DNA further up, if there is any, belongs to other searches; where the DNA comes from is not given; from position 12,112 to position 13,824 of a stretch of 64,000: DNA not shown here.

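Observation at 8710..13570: Candidate RiPP-based peptide signalling operon: radical SAM maturase, hidden 37-aa peptide, CHASE2 kinase and sigma54 activator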

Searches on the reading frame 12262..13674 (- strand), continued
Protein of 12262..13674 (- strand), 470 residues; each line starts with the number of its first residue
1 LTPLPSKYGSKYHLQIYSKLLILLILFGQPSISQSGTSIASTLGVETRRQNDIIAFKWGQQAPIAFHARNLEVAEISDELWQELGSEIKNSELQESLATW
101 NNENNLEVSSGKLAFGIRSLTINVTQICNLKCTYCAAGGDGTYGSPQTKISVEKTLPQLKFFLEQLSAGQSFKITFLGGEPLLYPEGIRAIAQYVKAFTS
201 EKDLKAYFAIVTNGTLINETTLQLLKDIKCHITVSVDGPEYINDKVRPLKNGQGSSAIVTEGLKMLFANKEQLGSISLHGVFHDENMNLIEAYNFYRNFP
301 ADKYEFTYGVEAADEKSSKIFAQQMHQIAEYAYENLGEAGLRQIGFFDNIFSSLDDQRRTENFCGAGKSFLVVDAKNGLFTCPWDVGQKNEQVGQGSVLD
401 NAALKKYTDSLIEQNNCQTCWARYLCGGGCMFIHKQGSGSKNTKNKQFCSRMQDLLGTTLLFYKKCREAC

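Call 49: list_cluster_members(proteins=[P0038, P0040, P0056, P0042])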
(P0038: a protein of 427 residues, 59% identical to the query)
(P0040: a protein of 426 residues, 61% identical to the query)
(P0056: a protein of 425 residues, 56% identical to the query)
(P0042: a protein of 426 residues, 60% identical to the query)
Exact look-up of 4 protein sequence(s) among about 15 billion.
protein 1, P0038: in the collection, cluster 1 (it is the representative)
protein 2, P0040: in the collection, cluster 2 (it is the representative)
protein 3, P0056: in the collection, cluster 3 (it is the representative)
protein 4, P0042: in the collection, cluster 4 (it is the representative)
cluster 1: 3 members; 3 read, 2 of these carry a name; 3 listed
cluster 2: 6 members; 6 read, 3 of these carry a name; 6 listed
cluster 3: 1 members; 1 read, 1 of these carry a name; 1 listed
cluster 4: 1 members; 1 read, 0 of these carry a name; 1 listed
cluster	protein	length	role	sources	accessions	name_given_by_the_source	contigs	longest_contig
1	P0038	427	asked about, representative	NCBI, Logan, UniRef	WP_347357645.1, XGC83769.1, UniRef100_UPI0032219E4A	radical SAM/SPASM domain-containing protein [Bdellovibrio sp.] | radical SAM/SPASM domain-containing protein n=1 Tax=Bdellovibrio TaxID=958 ...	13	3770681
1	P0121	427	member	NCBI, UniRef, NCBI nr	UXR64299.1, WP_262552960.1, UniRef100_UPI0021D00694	radical SAM protein [Bdellovibrio bacteriovorus] | radical SAM/SPASM domain-containing protein n=1 Tax=Bdellovibrio bacteriovorus TaxID=959 ...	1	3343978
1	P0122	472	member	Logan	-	-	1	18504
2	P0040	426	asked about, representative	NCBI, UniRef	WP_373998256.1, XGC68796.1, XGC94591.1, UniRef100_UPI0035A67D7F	radical SAM protein [Bdellovibrio bacteriovorus] | radical SAM protein n=1 Tax=Bdellovibrio bacteriovorus TaxID=959 RepID=UPI0035A67D7F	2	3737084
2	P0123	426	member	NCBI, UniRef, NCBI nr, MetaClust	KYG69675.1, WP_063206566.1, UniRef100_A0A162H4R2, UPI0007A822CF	radical SAM/SPASM domain-containing protein [Bdellovibrio bacteriovorus] | Radical SAM/SPASM domain-containing protein n=1 Tax=Bdellovibrio bacteriovorus TaxID=959 ... | radical SAM protein [Bdellovibrio bacteriovorus]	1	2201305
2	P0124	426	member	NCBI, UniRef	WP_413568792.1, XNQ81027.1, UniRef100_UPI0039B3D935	radical SAM protein [Bdellovibrio sp. HCB117] | radical SAM protein n=1 Tax=Bdellovibrio sp. HCB117 TaxID=3394359 RepID=UPI0039B3D935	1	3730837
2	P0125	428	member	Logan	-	-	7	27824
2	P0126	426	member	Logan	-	-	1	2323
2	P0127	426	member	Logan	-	-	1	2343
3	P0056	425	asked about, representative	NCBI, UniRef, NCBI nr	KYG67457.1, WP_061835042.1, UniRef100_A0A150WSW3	radical SAM/SPASM domain-containing protein [Bdellovibrio bacteriovorus] | Radical SAM/SPASM domain-containing protein n=1 Tax=Bdellovibrio bacteriovorus TaxID=959 ... | radical SAM protein [Bdellovibrio bacteriovorus]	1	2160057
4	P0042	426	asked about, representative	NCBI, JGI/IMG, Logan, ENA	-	-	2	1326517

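Call 50: find_encoding_contigs(protein=P0001, flank=3000, max_places=3)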
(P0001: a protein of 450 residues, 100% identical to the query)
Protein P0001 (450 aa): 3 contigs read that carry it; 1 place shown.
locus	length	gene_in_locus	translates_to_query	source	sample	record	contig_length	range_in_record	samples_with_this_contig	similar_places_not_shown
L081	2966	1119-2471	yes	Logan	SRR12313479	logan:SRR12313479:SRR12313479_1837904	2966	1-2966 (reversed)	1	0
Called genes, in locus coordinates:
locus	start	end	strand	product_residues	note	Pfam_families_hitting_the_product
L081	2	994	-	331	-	?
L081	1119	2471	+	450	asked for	PF13353:Fer4_12, PF04055:Radical_SAM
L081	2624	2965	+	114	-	?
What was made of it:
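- Checked: Gene calls on an identical public contig skip the peptide (call 50).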

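Call 73: search_protein_representatives(alignment_id=A3)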
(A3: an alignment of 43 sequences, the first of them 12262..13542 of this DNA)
Query: 43 sequences, 428 profile positions. Proteins with E-value up to 0.001 (for the whole library): 43671; up to 1e-10: 18551; up to 1e-30: 1225. The best 150 are listed.
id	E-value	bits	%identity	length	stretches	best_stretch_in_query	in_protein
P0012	4.5e-196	668.1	-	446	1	2-427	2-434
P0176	2.7e-176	603.0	-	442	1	1-427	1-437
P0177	7.8e-173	591.5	-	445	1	1-427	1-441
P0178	8.9e-173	591.4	-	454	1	2-425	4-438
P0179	2.5e-171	586.6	-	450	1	2-426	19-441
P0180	2.3e-166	570.2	-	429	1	1-425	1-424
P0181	4.4e-165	566.0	-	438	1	3-423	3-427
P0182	2.1e-164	563.7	-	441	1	2-425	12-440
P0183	1.6e-163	560.9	-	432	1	1-426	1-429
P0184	1.4e-158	544.6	-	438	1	1-426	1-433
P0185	3.6e-157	539.9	-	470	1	1-427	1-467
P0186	7.1e-156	535.7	-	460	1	5-426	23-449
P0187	1.5e-155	534.6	-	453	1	2-426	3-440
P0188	5.5e-153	526.2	-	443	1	17-426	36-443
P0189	1.8e-151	521.2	-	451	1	1-426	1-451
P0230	3.2e-96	339.1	-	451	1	5-427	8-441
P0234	2.9e-89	316.2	-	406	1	18-425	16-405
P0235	4.9e-84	299.0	-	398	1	49-425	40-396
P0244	5.3e-66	239.6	-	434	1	34-423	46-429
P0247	3.4e-60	220.4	-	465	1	40-426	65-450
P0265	9.3e-50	186.0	-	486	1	9-422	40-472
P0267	3.2e-49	184.3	-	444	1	17-419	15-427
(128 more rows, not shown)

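Call 74: find_encoding_contigs(protein=P0244, flank=5000, max_places=2)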
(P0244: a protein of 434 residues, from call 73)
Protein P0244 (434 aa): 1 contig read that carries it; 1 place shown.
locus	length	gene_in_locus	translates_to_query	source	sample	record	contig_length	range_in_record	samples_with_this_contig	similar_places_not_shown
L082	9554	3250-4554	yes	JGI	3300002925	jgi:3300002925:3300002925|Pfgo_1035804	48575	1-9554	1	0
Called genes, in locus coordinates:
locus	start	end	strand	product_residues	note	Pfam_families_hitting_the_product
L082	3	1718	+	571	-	?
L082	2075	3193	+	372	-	PF06725:3D (weak)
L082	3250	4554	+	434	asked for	PF04055:Radical_SAM, PF13353:Fer4_12 (weak)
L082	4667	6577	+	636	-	PF05226:CHASE2, PF00512:HisKA, PF02518:HATPase_c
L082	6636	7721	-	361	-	PF00072:Response_reg, PF00512:HisKA, PF02518:HATPase_c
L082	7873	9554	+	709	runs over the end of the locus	-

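Call 78: find_encoding_contigs(protein=P0247, flank=5000, max_places=2)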
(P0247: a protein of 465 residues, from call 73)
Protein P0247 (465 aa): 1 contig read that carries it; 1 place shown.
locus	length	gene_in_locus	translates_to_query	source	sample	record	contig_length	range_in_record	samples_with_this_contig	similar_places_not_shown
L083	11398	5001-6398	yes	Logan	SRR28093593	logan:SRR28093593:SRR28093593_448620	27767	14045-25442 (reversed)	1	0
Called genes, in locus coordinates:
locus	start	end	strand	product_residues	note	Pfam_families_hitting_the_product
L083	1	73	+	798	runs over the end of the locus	?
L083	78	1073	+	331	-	PF06144:DNA_pol3_delta, PF21694:DNA_pol3_delta_C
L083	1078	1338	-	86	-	PF01649:Ribosomal_S20p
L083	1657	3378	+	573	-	PF17092:PCB_OB (faint), PF00575:S1 (weak), PF00575:S1, PF00575:S1, PF23459:S1_RRP5 (weak), PF00575:S1, PF21710:Spt6_S1 (weak), PF23459:S1_RRP5 (weak), +3 more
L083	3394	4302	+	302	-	PF00574:CLP_protease, PF25145:NfeD1b_N (weak), PF01343:Peptidase_S49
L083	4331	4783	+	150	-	PF01230:HIT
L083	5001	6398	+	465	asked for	PF04055:Radical_SAM, PF13353:Fer4_12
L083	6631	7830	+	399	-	PF10677:DUF2490 (faint)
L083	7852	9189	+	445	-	-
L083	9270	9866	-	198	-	PF07879:PHB_acc_N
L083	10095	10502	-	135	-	-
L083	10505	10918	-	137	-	PF01042:Ribonuc_L-PSP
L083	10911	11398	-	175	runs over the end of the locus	PF00156:Pribosyltran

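Call 79: find_encoding_contigs(protein=P0235, flank=5000, max_places=2)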
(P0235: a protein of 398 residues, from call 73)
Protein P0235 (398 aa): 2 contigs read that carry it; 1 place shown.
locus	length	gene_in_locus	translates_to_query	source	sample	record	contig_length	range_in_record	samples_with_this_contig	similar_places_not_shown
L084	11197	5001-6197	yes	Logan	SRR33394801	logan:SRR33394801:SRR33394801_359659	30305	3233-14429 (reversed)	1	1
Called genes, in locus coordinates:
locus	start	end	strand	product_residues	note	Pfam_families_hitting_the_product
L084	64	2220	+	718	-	PF00912:Transgly, PF00905:Transpeptidase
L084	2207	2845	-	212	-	-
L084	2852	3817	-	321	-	PF00753:Lactamase_B (weak), PF12706:Lactamase_B_2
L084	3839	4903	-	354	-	PF00970:FAD_binding_6, PF00175:NAD_binding_1, PF00111:Fer2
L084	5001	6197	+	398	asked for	PF04055:Radical_SAM, PF13353:Fer4_12 (weak)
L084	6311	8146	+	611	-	PF05226:CHASE2, PF00512:HisKA, PF02518:HATPase_c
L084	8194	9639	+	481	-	PF00072:Response_reg, PF00158:Sigma54_activat, PF14532:Sigma54_activ_2, PF07728:AAA_5 (weak), PF25601:AAA_lid_14, PF02954:HTH_8 (weak)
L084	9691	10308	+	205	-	-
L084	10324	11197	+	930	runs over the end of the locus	PF00133:tRNA-synt_1, PF09334:tRNA-synt_1g, PF01406:tRNA-synt_1e (faint), PF08264:Anticodon_1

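Call 82: find_encoding_contigs(protein=P0234, flank=5000, max_places=2)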
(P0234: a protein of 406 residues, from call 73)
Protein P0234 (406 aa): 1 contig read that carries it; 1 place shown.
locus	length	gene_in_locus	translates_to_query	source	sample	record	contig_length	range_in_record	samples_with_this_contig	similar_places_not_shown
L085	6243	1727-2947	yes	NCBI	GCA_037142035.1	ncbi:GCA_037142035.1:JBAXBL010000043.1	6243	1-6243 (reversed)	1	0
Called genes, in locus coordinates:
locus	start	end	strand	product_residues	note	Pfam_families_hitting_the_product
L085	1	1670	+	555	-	?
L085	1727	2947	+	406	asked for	PF04055:Radical_SAM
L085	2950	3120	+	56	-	-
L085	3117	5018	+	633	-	PF05226:CHASE2, PF00512:HisKA, PF02518:HATPase_c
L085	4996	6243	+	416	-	PF00072:Response_reg, PF00158:Sigma54_activat, PF14532:Sigma54_activ_2, PF07728:AAA_5 (weak), PF25601:AAA_lid_14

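Call 83: find_encoding_contigs(protein=P0230, flank=5000, max_places=2)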
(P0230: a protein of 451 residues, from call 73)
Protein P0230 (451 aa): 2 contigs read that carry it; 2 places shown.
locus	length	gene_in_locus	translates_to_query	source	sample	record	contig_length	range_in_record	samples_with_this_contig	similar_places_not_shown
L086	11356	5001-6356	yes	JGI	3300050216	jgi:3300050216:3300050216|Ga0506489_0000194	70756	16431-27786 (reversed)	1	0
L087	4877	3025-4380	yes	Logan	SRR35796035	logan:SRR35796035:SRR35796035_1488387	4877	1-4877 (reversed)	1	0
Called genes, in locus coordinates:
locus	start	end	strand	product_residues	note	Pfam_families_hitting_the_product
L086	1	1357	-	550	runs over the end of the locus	-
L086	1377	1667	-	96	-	PF00166:Cpn10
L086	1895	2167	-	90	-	PF04368:DUF507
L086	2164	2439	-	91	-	PF04368:DUF507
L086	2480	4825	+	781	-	PF00912:Transgly, PF00905:Transpeptidase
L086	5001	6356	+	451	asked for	PF04055:Radical_SAM, PF13353:Fer4_12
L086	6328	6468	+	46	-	-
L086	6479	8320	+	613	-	PF05226:CHASE2, PF00512:HisKA, PF02518:HATPase_c, PF13589:HATPase_c_3 (weak)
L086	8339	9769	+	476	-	PF00072:Response_reg, PF00158:Sigma54_activat, PF14532:Sigma54_activ_2, PF07728:AAA_5 (weak), PF25601:AAA_lid_14, PF02954:HTH_8 (weak)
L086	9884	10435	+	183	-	-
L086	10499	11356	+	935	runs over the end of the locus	PF00133:tRNA-synt_1, PF09334:tRNA-synt_1g, PF13603:tRNA-synt_1_2 (weak), PF08264:Anticodon_1, PF06827:zf-FPG_IleRS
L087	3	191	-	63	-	?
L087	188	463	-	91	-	PF04368:DUF507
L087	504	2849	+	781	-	PF00912:Transgly, PF00905:Transpeptidase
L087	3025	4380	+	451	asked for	PF04055:Radical_SAM, PF13353:Fer4_12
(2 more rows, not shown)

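Call 85: search_protein_families(library=pfam, proteins=[L083:6631-7830:+, L083:7852-9189:+, L082:6636-7721:-, L082:7873-9552:+, L084:9691-10308:+, L086:9884-10435:+, L084:3839-4903:-, L082:2075-3193:+, L083:3394-4302:+], max_evalue=0.01)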
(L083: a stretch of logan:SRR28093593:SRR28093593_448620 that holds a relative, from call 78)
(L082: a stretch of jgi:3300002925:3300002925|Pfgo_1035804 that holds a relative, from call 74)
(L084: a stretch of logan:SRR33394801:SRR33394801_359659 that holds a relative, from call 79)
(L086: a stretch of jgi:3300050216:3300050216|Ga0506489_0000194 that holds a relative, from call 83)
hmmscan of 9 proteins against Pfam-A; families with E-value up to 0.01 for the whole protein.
L083:6631-7830:+ (399 aa): 1 family
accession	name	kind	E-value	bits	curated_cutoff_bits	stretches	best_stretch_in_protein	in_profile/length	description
PF10677.15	DUF2490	-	3.9e-06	27.1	29.8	1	275-395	40-158/186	Protein of unknown function (DUF2490)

L083:7852-9189:+ (445 aa): 0 families

L082:6636-7721:- (361 aa): 3 families
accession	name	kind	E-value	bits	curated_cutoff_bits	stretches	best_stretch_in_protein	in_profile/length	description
PF00072.30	Response_reg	-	2.1e-16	60.5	30.2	1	9-119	2-110/111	Response regulator receiver domain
PF00512.31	HisKA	-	2.1e-11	44.1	26.9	1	138-202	1-64/66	His Kinase A (phospho-acceptor) domain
PF02518.31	HATPase_c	-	2.1e-10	41.4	26.4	1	249-356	1-105/111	Histidine kinase-, DNA gyrase B-, and HSP90-like ATPase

L082:7873-9552:+ (560 aa): 0 families

L084:9691-10308:+ (205 aa): 0 families

L086:9884-10435:+ (183 aa): 0 families

L084:3839-4903:- (354 aa): 5 families
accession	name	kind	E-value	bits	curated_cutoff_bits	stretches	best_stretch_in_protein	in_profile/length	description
PF00111.32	Fer2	-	1.1e-13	51.3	21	1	268-342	2-76/77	2Fe-2S iron-sulfur cluster binding domain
PF00970.30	FAD_binding_6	-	7.3e-12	45.9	21.1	1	31-100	29-98/99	Oxidoreductase FAD-binding domain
PF00175.26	NAD_binding_1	-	4.9e-09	37.3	22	1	113-212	3-108/109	Oxidoreductase NAD-binding domain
PF22290.1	DmmA-like_N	-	0.00031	21.6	33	1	107-225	19-124/124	Dimethylamine monooxygenase subunit DmmA-like, N-terminal domain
PF08030.17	NAD_binding_6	-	0.0079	16.7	22.2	0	111-168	6-71/156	Ferric reductase NAD binding domain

L082:2075-3193:+ (372 aa): 1 family
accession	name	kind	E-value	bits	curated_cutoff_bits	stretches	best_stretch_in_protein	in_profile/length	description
PF06725.17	3D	-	1.1e-06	29.2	23.8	1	262-317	2-51/72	3D domain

L083:3394-4302:+ (302 aa): 4 families
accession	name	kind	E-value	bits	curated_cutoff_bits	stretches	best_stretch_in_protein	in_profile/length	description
PF01343.23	Peptidase_S49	-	4.8e-47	160.2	24.9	1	106-256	3-153/154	Peptidase family S49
PF00574.28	CLP_protease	-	2e-10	41.3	20.2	1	63-125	30-91/182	Clp protease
PF25145.1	NfeD1b_N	-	4.5e-07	30.1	40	1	66-148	19-98/189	NfeD1b, N-terminal domain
PF01972.22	SDH_protease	-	0.0062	16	31.3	1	60-161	75-171/286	ClpP-like SDH-type serine proteinase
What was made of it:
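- One distant locus has an FNR-type reductase gene diverging from the rSAM gene (L084, calls 79, 85).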

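Call 87: list_cluster_members(proteins=[P0230, P0234, P0235, P0244, P0247])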
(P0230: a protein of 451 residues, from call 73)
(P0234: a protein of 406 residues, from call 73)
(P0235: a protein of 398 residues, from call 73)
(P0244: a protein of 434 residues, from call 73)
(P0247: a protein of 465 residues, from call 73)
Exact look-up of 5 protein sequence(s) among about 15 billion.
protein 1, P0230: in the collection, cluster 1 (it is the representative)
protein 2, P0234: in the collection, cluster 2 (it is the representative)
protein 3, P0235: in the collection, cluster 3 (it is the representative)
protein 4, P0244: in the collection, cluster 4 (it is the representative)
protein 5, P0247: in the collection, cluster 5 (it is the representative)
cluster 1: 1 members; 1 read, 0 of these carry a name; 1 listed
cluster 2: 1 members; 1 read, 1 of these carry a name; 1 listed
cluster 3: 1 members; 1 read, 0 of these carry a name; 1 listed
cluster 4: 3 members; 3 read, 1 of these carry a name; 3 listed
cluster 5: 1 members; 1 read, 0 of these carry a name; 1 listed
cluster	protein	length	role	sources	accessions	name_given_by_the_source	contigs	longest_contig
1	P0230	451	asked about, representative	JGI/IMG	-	-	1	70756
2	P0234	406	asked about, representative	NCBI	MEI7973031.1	MAG: radical SAM protein [Bdellovibrio sp.]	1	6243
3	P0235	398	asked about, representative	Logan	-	-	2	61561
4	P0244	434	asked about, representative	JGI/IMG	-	-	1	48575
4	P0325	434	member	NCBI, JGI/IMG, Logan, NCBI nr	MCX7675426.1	MAG: SPASM domain-containing protein [Bdellovibrionaceae bacterium] | uncharacterized protein | SPASM domain-containing protein [Pseudobdellovibrionaceae bacterium]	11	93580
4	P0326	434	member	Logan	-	-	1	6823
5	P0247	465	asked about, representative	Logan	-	-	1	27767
